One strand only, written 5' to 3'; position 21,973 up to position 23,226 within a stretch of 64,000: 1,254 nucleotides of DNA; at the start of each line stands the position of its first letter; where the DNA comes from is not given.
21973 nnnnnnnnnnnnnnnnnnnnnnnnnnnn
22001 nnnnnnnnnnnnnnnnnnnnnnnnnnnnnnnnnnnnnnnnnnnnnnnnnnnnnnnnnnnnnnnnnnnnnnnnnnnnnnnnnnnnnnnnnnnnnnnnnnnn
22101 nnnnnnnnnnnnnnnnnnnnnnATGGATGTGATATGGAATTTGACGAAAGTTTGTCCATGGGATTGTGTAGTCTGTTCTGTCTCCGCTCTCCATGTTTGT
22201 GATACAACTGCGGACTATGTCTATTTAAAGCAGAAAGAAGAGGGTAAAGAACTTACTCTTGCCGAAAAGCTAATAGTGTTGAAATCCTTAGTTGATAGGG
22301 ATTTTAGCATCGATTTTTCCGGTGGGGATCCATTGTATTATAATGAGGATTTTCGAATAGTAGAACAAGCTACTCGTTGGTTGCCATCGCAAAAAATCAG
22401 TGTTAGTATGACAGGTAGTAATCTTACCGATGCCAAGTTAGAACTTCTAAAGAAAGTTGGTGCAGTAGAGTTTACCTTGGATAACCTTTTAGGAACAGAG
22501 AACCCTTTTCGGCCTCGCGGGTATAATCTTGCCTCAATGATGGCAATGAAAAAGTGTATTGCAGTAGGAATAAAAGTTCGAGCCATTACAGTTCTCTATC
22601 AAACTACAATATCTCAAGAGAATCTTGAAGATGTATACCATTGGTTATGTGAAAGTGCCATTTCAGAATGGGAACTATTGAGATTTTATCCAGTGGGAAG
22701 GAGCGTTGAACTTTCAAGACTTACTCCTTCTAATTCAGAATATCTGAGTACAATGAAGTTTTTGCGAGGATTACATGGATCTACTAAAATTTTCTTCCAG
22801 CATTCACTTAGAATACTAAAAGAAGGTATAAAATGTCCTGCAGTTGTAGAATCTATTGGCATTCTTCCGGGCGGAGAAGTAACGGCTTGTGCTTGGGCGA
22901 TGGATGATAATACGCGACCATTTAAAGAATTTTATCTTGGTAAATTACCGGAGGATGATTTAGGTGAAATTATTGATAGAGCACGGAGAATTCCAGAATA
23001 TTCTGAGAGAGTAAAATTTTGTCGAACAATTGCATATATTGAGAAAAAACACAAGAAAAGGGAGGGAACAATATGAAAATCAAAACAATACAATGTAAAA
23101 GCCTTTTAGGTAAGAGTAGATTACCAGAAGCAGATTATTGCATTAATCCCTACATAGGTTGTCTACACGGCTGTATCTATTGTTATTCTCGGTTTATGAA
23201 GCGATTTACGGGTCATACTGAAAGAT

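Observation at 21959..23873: G+C-richer pair of translationally coupled radical-SAM genes behind a long structured leader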

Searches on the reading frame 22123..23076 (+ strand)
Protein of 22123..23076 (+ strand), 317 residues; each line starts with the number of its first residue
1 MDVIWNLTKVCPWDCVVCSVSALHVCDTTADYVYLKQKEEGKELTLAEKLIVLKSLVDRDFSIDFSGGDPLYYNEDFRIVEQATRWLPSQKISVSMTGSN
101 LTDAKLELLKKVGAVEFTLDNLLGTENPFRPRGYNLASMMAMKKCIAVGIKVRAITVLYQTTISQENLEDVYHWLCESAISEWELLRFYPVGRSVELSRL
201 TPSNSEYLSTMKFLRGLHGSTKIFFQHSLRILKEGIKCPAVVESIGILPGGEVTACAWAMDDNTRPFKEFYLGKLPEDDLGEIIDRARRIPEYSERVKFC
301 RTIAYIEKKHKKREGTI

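Call 7: search_protein_families(library=pfam, proteins=[window:22123-23076:+], max_evalue=0.01)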
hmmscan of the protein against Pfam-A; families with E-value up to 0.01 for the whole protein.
window:22123-23076:+ (317 aa): 2 families
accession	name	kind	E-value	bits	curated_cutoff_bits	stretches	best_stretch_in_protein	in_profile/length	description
PF04055.27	Radical_SAM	-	2.7e-10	41.1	29.5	1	6-174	2-165/166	Radical SAM superfamily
PF13353.11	Fer4_12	-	0.0078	16.9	22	0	10-107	14-100/137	4Fe-4S single cluster domain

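Call 8: search_protein_families(library=ncbifam, proteins=[window:22123-23076:+], max_evalue=0.01)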
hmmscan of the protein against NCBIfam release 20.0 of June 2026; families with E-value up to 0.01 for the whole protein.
window:22123-23076:+ (317 aa): 13 families
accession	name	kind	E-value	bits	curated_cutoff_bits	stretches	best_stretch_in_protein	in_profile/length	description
TIGR04053.2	TIGR04053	equivalog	1.5e-15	57.3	395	1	3-209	10-207/366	TIGR04053 family radical SAM/SPASM domain-containing protein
TIGR04051.1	rSAM_NirJ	equivalog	1.1e-08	34.4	515.45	1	3-192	4-180/354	heme d1 biosynthesis radical SAM protein NirJ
TIGR04054.1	rSAM_NirJ1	equivalog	1.4e-08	33.8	650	1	3-181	38-203/387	putative heme d1 biosynthesis radical SAM protein NirJ1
TIGR04133.1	rSAM_w_lipo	hypoth_equivalog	1.2e-07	31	425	1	13-226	28-240/350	TIGR04133 family radical SAM/SPASM protein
TIGR04055.1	rSAM_NirJ2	equivalog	5.1e-07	29.5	500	1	23-211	7-197/326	putative heme d1 biosynthesis radical SAM protein NirJ2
TIGR04546.1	rSAM_ahbC_deAc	equivalog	6.2e-07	28.5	650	1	3-171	41-193/390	12,18-didecarboxysiroheme deacetylase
TIGR04347.1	pseudo_SAM_Halo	equivalog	1.5e-06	27.7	525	1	3-190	40-214/390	TIGR04347 family pseudo-SAM/SPASM protein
NF038283.1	viperin_w_prok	equivalog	2.2e-06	27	180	1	3-207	4-206/281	viperin family antiviral radical SAM protein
TIGR04545.1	rSAM_ahbD_hemeb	equivalog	1.7e-05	24.5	500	1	3-223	2-210/339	heme b synthase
TIGR03977.1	rSAM_pair_HxsC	equivalog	0.00092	18.2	267.9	1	8-106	32-116/292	His-Xaa-Ser system radical SAM maturase HxsC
NF033717.2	HPDL_rSAM_activ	equivalog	0.0015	17.8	420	1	38-194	106-267/311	4-hydroxyphenylacetate decarboxylase activase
TIGR03961.1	rSAM_PTO1314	hypoth_equivalog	0.002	17.5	306.05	1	22-173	29-173/332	PTO1314 family radical SAM protein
TIGR04083.1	rSAM_pep_methan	hypoth_equivalog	0.0073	15.2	300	1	45-179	31-168/376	TIGR04083 family peptide-modifying radical SAM enzyme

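Call 13: find_homologous_proteins(query=window:22123-23076:+)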
Query window:22123-23076:+ (317 aa): 154 proteins with E <= 0.001 among 1741 candidates; the best 120 are listed.
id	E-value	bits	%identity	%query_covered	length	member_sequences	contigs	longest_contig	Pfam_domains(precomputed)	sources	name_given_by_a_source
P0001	3.8e-213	724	100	100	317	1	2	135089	PF04055.28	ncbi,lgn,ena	-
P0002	1.7e-163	561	75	98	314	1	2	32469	PF04055.28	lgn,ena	-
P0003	2.5e-159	547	74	99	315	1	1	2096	PF04055.28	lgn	-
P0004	3.0e-158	544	74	98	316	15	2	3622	PF04055.28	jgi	-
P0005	5.3e-158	543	74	98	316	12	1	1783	PF04055.28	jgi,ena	-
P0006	5.4e-158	543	75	98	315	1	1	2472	PF04055.28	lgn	-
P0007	1.5e-157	542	74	98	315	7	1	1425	PF04055.28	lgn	-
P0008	4.3e-157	540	73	99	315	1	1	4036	PF04055.28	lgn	-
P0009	5.2e-156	537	73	98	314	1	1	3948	PF04055.28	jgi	-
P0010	6.0e-156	536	73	98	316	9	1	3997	PF04055.28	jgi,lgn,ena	-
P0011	6.7e-156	536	74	98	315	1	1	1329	PF04055.28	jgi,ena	-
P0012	9.8e-155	532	74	98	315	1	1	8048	PF04055.28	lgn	-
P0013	1.0e-154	532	72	97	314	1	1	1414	PF04055.28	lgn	-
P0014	1.1e-154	532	72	98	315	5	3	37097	PF04055.28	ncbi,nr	ncbi:radical SAM protein [Patescibacteria group bacterium]|nr:radical SAM protein [Patescibacteria g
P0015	1.6e-154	532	73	98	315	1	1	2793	PF04055.28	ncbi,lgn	ncbi:MAG: radical SAM protein [Candidatus Omnitrophota bacterium]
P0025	4.9e-153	527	72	100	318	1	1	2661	PF13186.12,PF04055.28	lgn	-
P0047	9.8e-139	480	66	97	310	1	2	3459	PF13186.12,PF04055.28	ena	-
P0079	2.9e-104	367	51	99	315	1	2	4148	PF13186.12,PF04055.28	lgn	-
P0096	1.1e-97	345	49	98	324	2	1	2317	PF13186.12,PF04055.28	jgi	-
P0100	1.2e-95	338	51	100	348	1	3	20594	PF13186.12,PF04055.28,PF13353.12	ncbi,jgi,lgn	-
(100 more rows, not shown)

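Call 15: find_related_loci(query=window:22123-23076:+, collection=genome_contigs, flank=6000)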
Query window:22123-23076:+ (317 aa) in genome_contigs; peptide patterns used: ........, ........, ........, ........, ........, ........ (x = any residue, [..] = any of these).
172 stretches matched a pattern, but none encodes a relative of the query by tblastn (E <= 1e-3).

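Call 17: find_related_loci(query=A1, collection=genome_contigs, flank=6000)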
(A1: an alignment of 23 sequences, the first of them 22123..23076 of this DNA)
Query A1 (317 aa) in genome_contigs; peptide patterns used: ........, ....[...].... (x = any residue, [..] = any of these).
101 stretches matched a pattern; 42 encode a relative of the query (tblastn E <= 1e-3); 42 distinct loci.
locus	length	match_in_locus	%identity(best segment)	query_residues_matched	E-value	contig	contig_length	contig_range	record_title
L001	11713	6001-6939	73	1-313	2e-160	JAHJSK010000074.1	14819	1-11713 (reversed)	MAG: Patescibacteria group bacterium isolate OS_PC_MetaG.mb.199 OS_PC_MetaG.mb.199_k141_446744, whole genome shotgun seq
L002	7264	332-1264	72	1-311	3e-160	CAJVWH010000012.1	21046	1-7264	TPA_asm: uncultured bacterium isolate DRR093004_bin.40_MetaBAT_v2.12.1_MAG genome assembly, contig: NODE_1483_length_210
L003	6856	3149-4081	72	1-311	7e-160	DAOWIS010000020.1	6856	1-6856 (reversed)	MAG TPA_asm: bacterium isolate CSMAG_2049 CSMAG_2049_k141_70021_length_6856_cov_17.0000, whole genome shotgun sequence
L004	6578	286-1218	72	1-311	2e-157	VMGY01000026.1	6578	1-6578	MAG: Parcubacteria group bacterium Athens0714_12 Athens071412_scaffold_6723, whole genome shotgun sequence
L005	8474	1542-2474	72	1-311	1e-156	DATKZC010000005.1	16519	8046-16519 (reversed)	MAG TPA_asm: Candidatus Paceibacterota bacterium isolate SMAG_U14235 k141_725524, whole genome shotgun sequence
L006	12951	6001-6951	67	1-317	4e-152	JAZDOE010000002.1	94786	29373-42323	MAG: Candidatus Falkowbacteria bacterium isolate MEGAHIT-group-0.750 k141_12838758, whole genome shotgun sequence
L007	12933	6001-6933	62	1-311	2e-135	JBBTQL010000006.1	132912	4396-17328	MAG: Patescibacteria group bacterium isolate H43-bin081_1 H43_bin081_1_000000000006, whole genome shotgun sequence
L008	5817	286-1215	56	1-309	4e-116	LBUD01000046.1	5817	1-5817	MAG: Parcubacteria group bacterium GW2011_GWA2_38_13 US74_C0046, whole genome shotgun sequence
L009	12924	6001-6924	51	1-308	5e-107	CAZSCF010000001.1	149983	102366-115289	MAG TPA_asm: uncultured Bdellovibrionales bacterium isolate SRP263991_co4_514 genome assembly, contig: NODE_39_length_14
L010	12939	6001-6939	50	1-313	1e-106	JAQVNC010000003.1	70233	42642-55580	MAG: Patescibacteria group bacterium isolate STF1_148 NODE_681_length_70233_cov_6.097082_Sandtown_F1, whole genome shotg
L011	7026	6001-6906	50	1-301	8e-103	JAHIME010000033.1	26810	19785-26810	MAG: Patescibacteria group bacterium isolate KR13_N2.mb.53 KR13_N2.mb.53_k141_112715, whole genome shotgun sequence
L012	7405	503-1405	47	1-310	2e-97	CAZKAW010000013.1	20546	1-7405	MAG TPA_asm: uncultured Gammaproteobacteria bacterium isolate binchicken_co38_470 genome assembly, contig: NODE_5452_len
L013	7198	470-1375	46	1-301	4e-97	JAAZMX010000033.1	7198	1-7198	MAG: Candidatus Kuenenbacteria bacterium isolate AS27yjCOA_103 64221_AS27, whole genome shotgun sequence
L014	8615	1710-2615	47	1-301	6e-95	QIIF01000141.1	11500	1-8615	MAG: Candidatus Falkowbacteria bacterium isolate SZUA-104 Ga0063293_10005829, whole genome shotgun sequence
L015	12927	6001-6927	47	1-311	1e-92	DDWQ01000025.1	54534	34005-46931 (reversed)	MAG TPA_asm: Candidatus Moranbacteria bacterium UBA2282 UBA2282_contig_6008, whole genome shotgun sequence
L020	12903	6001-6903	45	1-310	1e-86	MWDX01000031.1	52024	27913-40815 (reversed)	MAG: Parcubacteria group bacterium ADurb.Bin115 BWX82_contig000031, whole genome shotgun sequence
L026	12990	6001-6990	33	1-297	2e-45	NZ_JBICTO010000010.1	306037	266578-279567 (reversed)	Streptomyces sp. NPDC049040 NPDC049040_415_D3.ctg-0010, whole genome shotgun sequence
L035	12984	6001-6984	28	3-299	6e-35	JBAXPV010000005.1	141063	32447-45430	MAG: Bacteroidota bacterium isolate ELA540 MAG540_5, whole genome shotgun sequence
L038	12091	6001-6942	27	3-285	1e-29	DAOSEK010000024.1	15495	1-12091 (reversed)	MAG TPA_asm: Candidatus Woesearchaeota archaeon isolate AMR_MDS_1807 NODE_1530_length_15495_cov_9.241321, whole genome s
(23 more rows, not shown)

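Call 24: find_encoding_contigs(protein=P0002, flank=8000, max_places=3)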
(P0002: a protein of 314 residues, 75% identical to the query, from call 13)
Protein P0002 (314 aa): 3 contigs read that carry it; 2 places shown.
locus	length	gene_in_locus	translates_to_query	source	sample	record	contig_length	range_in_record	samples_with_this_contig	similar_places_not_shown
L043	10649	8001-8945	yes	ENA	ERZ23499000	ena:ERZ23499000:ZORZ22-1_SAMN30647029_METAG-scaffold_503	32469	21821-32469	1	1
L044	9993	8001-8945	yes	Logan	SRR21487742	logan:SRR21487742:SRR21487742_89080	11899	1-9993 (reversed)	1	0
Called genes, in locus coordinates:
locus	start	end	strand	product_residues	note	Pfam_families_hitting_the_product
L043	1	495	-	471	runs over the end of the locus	PF08323:Glyco_transf_5, PF13439:Glyco_transf_4 (weak), PF00534:Glycos_transf_1, PF13692:Glyco_trans_1_4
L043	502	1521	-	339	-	PF01636:APH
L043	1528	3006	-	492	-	PF03065:Glyco_hydro_57, PF02151:UVR (faint)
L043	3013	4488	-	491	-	PF08323:Glyco_transf_5, PF00534:Glycos_transf_1, PF13692:Glyco_trans_1_4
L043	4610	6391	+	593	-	PF01807:Zn_ribbon_DnaG, PF08275:DNAG_N, PF01751:Toprim, PF13155:Toprim_2, PF13362:Toprim_3 (weak), PF13662:Toprim_4, PF10410:DnaB_bind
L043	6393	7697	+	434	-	PF03979:Sigma70_r1_1, PF00140:Sigma70_r1_2, PF04542:Sigma70_r2, PF04539:Sigma70_r3, PF04545:Sigma70_r4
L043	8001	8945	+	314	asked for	PF04055:Radical_SAM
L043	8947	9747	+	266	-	PF04055:Radical_SAM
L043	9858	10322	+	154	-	PF18931:DUF5680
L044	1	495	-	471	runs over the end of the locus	PF08323:Glyco_transf_5, PF13439:Glyco_transf_4 (weak), PF00534:Glycos_transf_1, PF13692:Glyco_trans_1_4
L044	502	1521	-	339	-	PF01636:APH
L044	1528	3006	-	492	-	PF03065:Glyco_hydro_57, PF02151:UVR (faint)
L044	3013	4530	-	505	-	PF08323:Glyco_transf_5, PF00534:Glycos_transf_1, PF13692:Glyco_trans_1_4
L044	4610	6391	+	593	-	PF01807:Zn_ribbon_DnaG, PF08275:DNAG_N, PF01751:Toprim, PF13155:Toprim_2, PF13362:Toprim_3 (weak), PF13662:Toprim_4, PF10410:DnaB_bind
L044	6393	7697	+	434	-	PF03979:Sigma70_r1_1, PF00140:Sigma70_r1_2, PF04542:Sigma70_r2, PF04539:Sigma70_r3, PF04545:Sigma70_r4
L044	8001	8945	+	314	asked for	PF04055:Radical_SAM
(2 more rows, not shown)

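Call 26: find_related_loci(query=A1, collection=metagenome_contigs, flank=5000)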
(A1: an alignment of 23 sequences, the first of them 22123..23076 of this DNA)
Query A1 (317 aa) in metagenome_contigs; peptide patterns used: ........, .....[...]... (x = any residue, [..] = any of these).
286 stretches matched a pattern; 146 encode a relative of the query (tblastn E <= 1e-3); the best 80 are kept; 80 distinct loci.
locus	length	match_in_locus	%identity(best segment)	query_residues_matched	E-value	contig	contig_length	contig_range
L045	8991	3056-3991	82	1-312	1e-180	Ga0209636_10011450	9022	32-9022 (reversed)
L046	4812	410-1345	73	1-312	7e-165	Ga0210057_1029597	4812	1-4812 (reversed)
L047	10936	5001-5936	73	1-312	8e-162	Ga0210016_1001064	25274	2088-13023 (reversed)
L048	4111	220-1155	73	1-312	3e-166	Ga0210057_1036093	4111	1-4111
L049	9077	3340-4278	73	1-313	3e-161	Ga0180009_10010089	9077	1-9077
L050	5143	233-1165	73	1-311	9e-164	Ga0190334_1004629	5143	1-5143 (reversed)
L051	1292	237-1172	74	1-312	2e-176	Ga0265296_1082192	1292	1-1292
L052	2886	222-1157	73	1-312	7e-169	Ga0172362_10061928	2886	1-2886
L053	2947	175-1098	73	1-308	2e-168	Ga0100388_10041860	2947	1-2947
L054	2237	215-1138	74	1-308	5e-171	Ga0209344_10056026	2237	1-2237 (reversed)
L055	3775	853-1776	73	1-308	1e-165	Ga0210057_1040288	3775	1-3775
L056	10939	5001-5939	73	1-313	2e-159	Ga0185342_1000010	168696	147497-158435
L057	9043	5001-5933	72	1-311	2e-159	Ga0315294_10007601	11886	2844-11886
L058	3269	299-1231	73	1-311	9e-167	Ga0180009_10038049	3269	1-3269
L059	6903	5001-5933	72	1-311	2e-158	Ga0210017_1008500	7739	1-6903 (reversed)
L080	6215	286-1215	56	1-309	6e-116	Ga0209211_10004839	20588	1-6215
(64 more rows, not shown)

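Call 33: search_solved_structures(query=A1, max_evalue=0.01)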
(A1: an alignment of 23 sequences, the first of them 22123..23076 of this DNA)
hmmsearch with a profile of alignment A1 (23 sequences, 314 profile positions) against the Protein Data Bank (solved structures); distinct sequences matched with E-value up to 0.01: 2.
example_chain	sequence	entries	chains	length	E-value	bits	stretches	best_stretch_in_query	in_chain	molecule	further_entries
6efn_A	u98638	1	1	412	0.00017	24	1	23-196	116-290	Sporulation killing factor maturation protein SkfB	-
8vpo_A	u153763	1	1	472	0.00037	22.9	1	8-114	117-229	Radical SAM core domain-containing protein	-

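Call 45: predict_structure(alignment_id=A1)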
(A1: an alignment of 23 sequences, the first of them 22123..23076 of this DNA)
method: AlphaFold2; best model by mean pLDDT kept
length: 317 residues; sequences in the alignment: 23
mean_pLDDT: 90.6   pTM: 0.89
mean pLDDT of the five models: 90.6, 89.9, 88.7, 85.5, 84.7
residues with pLDDT >= 90: 194; 70-90: 115; 50-70: 6; < 50: 2
segments of 3 or more residues with pLDDT < 50: none
pLDDT, mean of each block of 10 residues (from residue 1): 92 80 84 90 94 97 90 93 98 88 95 95 87 91 96 94 95 98 92 84 94 96 93 85 91 92 88 96 92 86 86 59
secondary structure, 60 per line:
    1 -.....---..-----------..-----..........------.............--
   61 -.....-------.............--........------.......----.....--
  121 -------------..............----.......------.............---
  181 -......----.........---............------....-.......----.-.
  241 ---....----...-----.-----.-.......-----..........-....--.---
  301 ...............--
elements in order: E2-6 H30-39 H46-58 E62-66 H74-86 E92-96 H103-109 E114-118 H134-147 E152-158 H165-177 E182-187 H192-200 H204-215 E222-225 H227-233 E244-247 E252-254 E271-274 H280-289 H291-294 H301-315

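Call 50: fold_search(model_id=the predicted structure, library=pdb)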
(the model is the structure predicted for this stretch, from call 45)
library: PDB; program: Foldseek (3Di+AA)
matches with E <= 10: 1445; with E <= 0.001: 87
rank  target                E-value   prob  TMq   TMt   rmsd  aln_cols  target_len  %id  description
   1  6efn                  2.1e-11  1.00  0.69  0.58   4.7       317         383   18  Structure of a RiPP maturase, SkfB (released 2018-10-24)
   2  5v1q_A                7.9e-11  1.00  0.63  0.48   6.0       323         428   15  Crystal structure of Streptococcus suis SuiB (released 2017-08-30)
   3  5v1t_A                1.0e-10  1.00  0.63  0.47   5.4       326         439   16  Crystal structure of Streptococcus suis SuiB bound to precursor peptide SuiA (released 2017-08-30)
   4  5v1s_A                1.3e-10  1.00  0.64  0.49   5.3       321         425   15  Crystal structure of Streptococcus suis SuiB bound to S-adenosylmethionine (released 2017-08-30)
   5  5v1q_B                2.7e-10  1.00  0.64  0.47   5.4       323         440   14  Crystal structure of Streptococcus suis SuiB (released 2017-08-30)
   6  5v1s_B                1.0e-09  1.00  0.63  0.48   5.4       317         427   14  Crystal structure of Streptococcus suis SuiB bound to S-adenosylmethionine (released 2017-08-30)
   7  5vsl_A                5.1e-09  1.00  0.64  0.76   3.8       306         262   13  Crystal structure of viperin with bound [4Fe-4S] cluster and S-adenosylhomocysteine (SAH) (released 2017-06-14)
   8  5vsm_A                5.1e-09  1.00  0.63  0.76   3.8       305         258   14  Crystal structure of viperin with bound [4Fe-4S] cluster, 5'-deoxyadenosine, and L-methionine (released 2017-06-14)
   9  6q2q_B                6.1e-09  1.00  0.64  0.69   4.8       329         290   14  Crystal structure of mouse viperin bound to uridine triphosphate and S-adenosylhomocysteine (released 2020-01-22)
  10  6c8v                  6.9e-09  1.00  0.60  0.61   5.0       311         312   16  X-ray structure of PqqE from Methylobacterium extorquens (released 2018-02-14)
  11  5vsl_B                1.0e-08  1.00  0.59  0.71   4.4       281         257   14  Crystal structure of viperin with bound [4Fe-4S] cluster and S-adenosylhomocysteine (SAH) (released 2017-06-14)
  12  4k37_A                3.0e-08  1.00  0.63  0.56   5.3       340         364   13  Native anSMEcpe with bound AdoMet (released 2013-05-08)
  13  9dgw_C                4.9e-08  1.00  0.58  0.66   4.6       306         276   14  X-ray crystal structure of the Viperin-like enzyme from T. virens with bound CTP and SAM (released 2025-02-12)
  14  7vob                  6.3e-08  1.00  0.61  0.60   5.7       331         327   15  The crystal structure of a Radical SAM Enzyme BlsE involved in the Biosynthesis of Blasticidin S (released 2022-05-04)
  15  7n7h                  7.5e-08  1.00  0.61  0.66   4.4       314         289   12  X-ray crystal structure of Viperin-like enzyme from Nematostella vectensis (released 2021-07-07)
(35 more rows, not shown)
